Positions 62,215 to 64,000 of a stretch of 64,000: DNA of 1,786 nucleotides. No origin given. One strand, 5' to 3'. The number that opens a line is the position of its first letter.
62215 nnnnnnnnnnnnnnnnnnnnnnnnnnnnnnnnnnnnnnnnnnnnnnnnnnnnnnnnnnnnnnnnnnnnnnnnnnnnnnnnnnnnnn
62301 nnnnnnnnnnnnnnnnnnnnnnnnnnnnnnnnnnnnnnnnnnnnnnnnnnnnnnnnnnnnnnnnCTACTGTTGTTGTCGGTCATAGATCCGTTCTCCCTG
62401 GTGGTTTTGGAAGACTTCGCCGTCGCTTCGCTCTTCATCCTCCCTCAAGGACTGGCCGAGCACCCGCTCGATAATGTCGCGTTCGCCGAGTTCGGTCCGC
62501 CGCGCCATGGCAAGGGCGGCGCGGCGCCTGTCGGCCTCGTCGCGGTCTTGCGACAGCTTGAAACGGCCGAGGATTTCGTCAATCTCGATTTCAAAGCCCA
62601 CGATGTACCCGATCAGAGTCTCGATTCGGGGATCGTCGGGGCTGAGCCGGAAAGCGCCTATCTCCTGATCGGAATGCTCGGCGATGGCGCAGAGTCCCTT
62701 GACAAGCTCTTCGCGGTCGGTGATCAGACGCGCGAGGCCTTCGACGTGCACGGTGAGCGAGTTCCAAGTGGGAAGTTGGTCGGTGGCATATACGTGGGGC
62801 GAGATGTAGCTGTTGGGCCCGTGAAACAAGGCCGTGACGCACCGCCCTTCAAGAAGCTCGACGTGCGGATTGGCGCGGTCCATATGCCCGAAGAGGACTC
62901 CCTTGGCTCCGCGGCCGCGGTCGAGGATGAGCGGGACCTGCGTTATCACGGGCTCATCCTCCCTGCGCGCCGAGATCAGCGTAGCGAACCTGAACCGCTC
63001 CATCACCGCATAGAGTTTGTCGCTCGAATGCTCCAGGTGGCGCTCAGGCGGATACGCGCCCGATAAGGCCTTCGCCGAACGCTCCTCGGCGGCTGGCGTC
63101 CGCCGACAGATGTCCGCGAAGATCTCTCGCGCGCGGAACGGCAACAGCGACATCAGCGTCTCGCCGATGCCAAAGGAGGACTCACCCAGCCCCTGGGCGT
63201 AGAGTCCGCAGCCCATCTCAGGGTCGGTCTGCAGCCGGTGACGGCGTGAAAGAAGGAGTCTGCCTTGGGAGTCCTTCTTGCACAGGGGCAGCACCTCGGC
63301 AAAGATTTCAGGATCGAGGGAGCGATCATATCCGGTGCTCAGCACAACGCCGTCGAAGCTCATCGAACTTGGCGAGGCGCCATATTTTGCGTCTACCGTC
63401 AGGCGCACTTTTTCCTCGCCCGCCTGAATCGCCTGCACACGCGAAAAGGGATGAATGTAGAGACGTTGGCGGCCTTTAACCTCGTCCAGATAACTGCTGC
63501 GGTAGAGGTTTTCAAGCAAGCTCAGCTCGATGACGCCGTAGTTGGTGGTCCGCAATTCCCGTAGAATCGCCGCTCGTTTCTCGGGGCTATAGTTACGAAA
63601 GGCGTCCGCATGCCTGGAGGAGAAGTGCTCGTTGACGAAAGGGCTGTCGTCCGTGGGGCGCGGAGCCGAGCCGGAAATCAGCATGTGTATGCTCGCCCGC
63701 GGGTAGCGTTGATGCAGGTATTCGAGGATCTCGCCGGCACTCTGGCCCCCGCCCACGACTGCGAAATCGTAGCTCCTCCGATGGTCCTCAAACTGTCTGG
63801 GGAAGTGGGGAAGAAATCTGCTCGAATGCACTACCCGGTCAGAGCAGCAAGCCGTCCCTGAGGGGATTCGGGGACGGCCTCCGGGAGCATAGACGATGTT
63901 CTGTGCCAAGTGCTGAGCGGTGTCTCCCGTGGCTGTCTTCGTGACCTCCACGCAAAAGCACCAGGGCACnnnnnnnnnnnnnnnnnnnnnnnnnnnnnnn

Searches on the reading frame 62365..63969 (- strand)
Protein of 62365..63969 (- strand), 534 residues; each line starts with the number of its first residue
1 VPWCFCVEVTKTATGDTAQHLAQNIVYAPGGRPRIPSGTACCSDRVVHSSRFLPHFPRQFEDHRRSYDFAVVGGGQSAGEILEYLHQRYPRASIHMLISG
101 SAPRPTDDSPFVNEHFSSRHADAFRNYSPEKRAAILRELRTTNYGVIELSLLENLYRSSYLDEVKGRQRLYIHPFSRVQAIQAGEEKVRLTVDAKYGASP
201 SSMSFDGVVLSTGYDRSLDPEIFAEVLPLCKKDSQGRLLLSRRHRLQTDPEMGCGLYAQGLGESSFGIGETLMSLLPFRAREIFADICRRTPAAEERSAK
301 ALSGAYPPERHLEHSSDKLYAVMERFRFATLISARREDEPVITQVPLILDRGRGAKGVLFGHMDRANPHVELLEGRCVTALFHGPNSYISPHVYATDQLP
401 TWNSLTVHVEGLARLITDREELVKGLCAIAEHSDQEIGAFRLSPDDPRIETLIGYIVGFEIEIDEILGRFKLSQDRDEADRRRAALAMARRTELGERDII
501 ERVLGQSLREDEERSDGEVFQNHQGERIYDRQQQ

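Call 6: search_protein_families(library=pfam, proteins=[window:62365-63969:-], max_evalue=0.01)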
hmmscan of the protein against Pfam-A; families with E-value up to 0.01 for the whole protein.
window:62365-63969:- (534 aa): 3 families
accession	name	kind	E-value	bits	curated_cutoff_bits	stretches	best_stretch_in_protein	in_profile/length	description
PF13434.12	Lys_Orn_oxgnase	-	4.6e-45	154.7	21.3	1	5-215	132-338/339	L-lysine 6-monooxygenase/L-ornithine 5-monooxygenase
PF04299.18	FMN_bind_2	-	7.6e-34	117.3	22.4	1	306-464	2-167/168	Putative FMN-binding domain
PF07992.20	Pyr_redox_2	-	0.0024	17.8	26.1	0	7-87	85-163/291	Pyridine nucleotide-disulphide oxidoreductase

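Call 9: search_protein_families(library=ncbifam, proteins=[window:62365-63969:-], max_evalue=0.001)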
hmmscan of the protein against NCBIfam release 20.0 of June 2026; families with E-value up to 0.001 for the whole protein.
window:62365-63969:- (534 aa): 1 family
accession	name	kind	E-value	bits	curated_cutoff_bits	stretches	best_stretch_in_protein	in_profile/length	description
TIGR04439.1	histamin_N_OH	equivalog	5.1e-11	42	700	1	4-218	125-343/431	putative histamine N-monooxygenase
